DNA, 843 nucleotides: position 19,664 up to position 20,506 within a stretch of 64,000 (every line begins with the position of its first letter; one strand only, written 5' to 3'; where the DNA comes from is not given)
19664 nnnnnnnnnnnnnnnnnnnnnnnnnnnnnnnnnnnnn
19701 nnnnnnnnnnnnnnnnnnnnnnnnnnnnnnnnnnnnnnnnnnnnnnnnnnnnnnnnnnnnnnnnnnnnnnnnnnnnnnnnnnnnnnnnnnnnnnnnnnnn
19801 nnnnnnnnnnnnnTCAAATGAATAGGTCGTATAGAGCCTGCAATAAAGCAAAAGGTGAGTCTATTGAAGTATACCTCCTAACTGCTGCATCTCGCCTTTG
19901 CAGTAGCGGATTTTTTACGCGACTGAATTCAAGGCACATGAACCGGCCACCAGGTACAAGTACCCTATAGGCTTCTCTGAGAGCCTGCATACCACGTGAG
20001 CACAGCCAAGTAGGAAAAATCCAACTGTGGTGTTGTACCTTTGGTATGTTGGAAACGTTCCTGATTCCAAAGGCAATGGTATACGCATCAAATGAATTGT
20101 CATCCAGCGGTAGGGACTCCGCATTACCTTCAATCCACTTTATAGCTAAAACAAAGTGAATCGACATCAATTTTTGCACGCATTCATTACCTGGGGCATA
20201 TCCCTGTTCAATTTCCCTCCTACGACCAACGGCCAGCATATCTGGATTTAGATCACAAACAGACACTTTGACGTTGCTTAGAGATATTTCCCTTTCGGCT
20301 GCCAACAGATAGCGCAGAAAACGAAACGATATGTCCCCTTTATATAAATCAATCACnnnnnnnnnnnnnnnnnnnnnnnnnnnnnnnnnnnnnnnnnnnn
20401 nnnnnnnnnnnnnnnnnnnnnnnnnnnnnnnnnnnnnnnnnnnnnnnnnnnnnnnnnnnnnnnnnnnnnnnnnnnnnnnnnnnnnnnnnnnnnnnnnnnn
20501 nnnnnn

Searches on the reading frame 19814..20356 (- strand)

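Call 70: search_protein_families(library=pfam, proteins=[window:19814-20356:-], max_evalue=0.001)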
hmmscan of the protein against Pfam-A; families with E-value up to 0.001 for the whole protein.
window:19814-20356:- (180 aa): 3 families
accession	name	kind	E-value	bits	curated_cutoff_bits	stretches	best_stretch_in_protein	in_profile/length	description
PF01209.24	Ubie_methyltran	-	1.7e-25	90.2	20.1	2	7-108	59-136/233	ubiE/COQ5 methyltransferase family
PF08241.18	Methyltransf_11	-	1e-10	42.5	21.2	1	30-141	20-95/95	Methyltransferase domain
PF13649.12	Methyltransf_25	-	8.4e-08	33.2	27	1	28-106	21-76/97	Methyltransferase domain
